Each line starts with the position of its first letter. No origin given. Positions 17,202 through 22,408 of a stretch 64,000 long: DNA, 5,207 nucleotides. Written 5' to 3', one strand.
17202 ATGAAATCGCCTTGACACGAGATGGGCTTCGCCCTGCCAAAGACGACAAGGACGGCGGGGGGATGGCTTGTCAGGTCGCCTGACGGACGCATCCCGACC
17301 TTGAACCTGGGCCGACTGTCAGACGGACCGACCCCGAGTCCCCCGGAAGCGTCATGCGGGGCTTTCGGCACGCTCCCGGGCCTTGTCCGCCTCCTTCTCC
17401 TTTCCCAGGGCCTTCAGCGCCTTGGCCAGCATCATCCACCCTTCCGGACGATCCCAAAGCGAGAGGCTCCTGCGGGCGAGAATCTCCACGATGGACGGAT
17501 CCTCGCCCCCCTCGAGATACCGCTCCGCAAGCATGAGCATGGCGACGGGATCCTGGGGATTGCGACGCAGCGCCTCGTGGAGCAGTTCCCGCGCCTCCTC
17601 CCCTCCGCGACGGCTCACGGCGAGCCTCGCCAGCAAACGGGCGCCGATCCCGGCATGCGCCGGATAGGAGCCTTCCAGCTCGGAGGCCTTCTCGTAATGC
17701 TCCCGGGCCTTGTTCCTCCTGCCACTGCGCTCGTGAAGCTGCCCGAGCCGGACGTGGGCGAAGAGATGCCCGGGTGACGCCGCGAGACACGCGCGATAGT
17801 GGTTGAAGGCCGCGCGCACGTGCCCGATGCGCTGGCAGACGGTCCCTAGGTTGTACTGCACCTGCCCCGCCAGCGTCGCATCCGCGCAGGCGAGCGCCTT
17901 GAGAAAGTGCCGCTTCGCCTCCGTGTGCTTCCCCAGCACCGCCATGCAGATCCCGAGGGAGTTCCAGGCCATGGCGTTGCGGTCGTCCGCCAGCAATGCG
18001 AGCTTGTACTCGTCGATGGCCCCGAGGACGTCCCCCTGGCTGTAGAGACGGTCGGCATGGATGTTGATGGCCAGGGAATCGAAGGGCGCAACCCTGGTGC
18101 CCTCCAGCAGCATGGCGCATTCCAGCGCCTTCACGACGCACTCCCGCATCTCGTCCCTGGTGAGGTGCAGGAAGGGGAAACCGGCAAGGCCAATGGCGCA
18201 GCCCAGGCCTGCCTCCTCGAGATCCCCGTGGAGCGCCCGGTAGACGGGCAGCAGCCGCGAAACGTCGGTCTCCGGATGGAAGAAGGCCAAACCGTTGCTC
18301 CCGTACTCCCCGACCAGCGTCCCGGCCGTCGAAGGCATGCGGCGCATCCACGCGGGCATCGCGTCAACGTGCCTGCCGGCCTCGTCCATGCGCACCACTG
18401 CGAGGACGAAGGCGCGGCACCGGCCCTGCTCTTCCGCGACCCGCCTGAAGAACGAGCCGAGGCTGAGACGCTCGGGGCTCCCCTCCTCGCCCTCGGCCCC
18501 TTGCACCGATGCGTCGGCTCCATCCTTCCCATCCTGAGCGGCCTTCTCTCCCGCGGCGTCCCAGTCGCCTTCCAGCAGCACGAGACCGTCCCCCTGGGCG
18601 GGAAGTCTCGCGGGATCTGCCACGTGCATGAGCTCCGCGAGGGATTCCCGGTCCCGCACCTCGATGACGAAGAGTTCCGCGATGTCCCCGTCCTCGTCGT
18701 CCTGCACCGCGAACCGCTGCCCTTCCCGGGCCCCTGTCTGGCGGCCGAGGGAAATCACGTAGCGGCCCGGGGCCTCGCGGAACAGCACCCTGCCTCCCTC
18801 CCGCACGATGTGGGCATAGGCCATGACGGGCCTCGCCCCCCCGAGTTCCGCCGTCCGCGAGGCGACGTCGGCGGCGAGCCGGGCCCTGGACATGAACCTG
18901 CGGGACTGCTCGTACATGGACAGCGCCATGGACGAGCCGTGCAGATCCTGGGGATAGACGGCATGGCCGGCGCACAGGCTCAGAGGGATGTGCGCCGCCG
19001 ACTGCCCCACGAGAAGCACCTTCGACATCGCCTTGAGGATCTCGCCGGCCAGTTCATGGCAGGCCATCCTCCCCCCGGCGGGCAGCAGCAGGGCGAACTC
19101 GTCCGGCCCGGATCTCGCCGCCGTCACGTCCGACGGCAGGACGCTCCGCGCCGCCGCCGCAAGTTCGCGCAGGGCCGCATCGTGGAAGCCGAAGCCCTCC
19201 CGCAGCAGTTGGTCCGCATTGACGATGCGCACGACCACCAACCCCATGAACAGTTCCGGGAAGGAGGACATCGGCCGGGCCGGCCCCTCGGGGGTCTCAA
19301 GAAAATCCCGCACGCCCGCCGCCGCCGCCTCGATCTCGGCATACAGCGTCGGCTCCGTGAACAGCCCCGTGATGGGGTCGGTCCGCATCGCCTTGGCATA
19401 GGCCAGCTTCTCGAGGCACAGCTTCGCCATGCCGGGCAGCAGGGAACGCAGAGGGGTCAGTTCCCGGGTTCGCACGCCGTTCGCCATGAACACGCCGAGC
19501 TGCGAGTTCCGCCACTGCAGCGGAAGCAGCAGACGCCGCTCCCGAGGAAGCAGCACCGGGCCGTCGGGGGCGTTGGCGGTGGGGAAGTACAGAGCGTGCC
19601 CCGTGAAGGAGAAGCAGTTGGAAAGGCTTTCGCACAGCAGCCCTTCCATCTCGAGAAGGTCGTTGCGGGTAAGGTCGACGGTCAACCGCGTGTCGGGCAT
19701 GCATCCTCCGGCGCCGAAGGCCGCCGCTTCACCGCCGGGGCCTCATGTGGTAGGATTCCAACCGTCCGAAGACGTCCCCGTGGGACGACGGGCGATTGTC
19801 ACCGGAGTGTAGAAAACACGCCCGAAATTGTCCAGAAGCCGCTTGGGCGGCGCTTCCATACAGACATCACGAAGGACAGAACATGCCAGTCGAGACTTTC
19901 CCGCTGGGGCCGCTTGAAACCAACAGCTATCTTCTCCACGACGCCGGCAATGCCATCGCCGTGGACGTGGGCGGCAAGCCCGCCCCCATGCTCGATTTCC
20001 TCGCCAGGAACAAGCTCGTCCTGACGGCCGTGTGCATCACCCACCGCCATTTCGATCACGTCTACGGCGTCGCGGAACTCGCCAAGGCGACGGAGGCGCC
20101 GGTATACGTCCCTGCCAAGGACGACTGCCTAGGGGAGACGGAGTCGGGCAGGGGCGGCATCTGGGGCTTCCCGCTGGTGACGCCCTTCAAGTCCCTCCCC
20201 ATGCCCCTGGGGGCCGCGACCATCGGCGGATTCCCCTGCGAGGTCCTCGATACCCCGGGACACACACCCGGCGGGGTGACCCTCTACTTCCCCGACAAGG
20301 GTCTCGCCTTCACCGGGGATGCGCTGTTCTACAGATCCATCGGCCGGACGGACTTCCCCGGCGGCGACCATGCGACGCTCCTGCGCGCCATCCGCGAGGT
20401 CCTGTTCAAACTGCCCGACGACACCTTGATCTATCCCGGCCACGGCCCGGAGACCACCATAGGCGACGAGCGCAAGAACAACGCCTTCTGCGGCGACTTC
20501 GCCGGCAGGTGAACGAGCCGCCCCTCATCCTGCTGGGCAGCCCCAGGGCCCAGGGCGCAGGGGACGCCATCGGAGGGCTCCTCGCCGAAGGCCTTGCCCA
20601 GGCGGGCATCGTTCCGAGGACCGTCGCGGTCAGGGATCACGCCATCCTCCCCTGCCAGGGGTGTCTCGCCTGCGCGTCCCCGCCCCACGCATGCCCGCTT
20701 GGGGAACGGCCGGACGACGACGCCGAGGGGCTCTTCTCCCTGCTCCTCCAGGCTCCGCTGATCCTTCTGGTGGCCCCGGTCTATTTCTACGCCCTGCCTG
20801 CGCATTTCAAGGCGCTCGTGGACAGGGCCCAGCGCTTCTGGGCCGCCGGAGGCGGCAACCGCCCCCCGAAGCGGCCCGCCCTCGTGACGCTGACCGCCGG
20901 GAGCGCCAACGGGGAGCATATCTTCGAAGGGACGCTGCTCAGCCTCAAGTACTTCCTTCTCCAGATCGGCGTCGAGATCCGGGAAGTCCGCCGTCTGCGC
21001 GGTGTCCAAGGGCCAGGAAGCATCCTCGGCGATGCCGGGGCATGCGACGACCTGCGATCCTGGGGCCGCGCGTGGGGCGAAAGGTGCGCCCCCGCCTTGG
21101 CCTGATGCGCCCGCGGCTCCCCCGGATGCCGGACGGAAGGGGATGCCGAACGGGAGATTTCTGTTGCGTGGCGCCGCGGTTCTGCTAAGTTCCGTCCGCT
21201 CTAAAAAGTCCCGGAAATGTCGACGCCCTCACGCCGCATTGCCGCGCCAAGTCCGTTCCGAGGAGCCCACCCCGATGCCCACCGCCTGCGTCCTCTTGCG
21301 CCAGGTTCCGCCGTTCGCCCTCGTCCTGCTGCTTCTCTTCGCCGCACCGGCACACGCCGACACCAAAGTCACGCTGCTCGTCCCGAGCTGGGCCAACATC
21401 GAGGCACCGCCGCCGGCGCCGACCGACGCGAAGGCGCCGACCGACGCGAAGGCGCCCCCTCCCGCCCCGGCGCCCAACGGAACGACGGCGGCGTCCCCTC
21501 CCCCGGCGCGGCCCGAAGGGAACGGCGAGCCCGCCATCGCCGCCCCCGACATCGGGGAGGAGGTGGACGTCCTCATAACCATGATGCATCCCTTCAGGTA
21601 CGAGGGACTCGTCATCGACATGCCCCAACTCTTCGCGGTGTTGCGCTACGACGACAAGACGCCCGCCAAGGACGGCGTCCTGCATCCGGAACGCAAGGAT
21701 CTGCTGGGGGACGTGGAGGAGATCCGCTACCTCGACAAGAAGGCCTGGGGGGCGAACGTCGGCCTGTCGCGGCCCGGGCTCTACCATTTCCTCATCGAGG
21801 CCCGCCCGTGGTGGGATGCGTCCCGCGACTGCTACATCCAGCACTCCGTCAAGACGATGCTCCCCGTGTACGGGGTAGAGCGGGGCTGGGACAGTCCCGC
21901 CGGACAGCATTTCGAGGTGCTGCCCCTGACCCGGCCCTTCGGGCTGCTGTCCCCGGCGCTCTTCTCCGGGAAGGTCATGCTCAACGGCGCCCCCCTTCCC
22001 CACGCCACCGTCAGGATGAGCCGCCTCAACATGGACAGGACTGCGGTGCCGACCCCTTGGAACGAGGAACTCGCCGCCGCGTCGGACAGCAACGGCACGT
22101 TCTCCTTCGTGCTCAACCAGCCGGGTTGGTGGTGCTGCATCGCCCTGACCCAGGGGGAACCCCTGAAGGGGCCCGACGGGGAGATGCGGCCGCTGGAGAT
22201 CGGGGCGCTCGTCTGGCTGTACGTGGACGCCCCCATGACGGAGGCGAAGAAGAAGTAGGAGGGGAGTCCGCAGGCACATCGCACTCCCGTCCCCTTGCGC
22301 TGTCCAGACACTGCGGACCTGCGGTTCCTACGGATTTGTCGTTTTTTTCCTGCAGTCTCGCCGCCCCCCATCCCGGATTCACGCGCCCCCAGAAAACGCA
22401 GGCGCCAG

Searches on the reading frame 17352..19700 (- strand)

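Call 8: search_protein_families(library=pfam, proteins=[window:17352-19700:-], max_evalue=0.001)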
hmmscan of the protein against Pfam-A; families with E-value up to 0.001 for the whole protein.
window:17352-19700:- (782 aa): 11 families
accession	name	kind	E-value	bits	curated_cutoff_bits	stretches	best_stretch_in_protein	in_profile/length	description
PF07719.23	TPR_2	-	1.3e-16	59.7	27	1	648-676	3-31/34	Tetratricopeptide repeat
PF13428.12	TPR_14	-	4.6e-12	45.8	23.5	0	688-726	5-43/44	Tetratricopeptide repeat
PF14559.12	TPR_19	-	1.8e-11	44.6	25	1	701-760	8-67/68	Tetratricopeptide repeat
PF13181.12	TPR_8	-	9.5e-11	41.4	25.7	0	648-676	3-31/34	Tetratricopeptide repeat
PF13432.12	TPR_16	-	1.4e-10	41.9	32.7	0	548-606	3-61/65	Tetratricopeptide repeat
PF13424.12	TPR_12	-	1.9e-10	41.2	30.1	1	576-641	3-74/77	Tetratricopeptide repeat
PF00515.34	TPR_1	-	1.5e-09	37.7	27.8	0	648-676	3-31/34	Tetratricopeptide repeat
PF23914.1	TPR_CcmH_CycH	-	6.5e-09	36.3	42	0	638-732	42-135/158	Cytochrome c-type biogenesis protein H TPR domain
PF13431.12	TPR_17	-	6.4e-08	32.7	24.4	0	565-596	2-33/34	Tetratricopeptide repeat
PF13414.12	TPR_11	-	6.1e-06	26.3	26.8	0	550-584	2-36/42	TPR repeat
PF00990.26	GGDEF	-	6.7e-05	23.1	23.8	1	169-254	51-137/161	Diguanylate cyclase, GGDEF domain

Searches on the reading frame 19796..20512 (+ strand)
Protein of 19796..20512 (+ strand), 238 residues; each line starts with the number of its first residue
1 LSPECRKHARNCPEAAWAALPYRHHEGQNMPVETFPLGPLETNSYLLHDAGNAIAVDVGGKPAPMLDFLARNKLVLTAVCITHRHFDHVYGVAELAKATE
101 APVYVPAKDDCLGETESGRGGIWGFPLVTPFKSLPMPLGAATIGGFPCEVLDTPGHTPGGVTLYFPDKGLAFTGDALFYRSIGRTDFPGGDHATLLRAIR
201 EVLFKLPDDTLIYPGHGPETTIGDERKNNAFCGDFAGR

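Call 8: search_protein_families(library=pfam, proteins=[window:19796-20512:+], max_evalue=0.001)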
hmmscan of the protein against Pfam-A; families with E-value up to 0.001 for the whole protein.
window:19796-20512:+ (238 aa): 2 families
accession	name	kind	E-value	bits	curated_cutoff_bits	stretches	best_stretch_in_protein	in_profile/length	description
PF00753.33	Lactamase_B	-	1.2e-30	107.4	22.7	1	38-216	2-196/196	Metallo-beta-lactamase superfamily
PF12706.13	Lactamase_B_2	-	6.1e-05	23.1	27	1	75-107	30-64/200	Beta-lactamase superfamily domain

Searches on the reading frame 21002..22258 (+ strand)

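Call 8: search_protein_families(library=pfam, proteins=[window:21002-22258:+], max_evalue=0.001)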
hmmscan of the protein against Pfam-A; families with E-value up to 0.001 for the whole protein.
window:21002-22258:+ (418 aa): 1 family
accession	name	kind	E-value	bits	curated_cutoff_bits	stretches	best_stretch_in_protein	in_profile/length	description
PF10670.15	DUF4198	-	1e-29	104.6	34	1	184-382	17-206/209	Domain of unknown function (DUF4198)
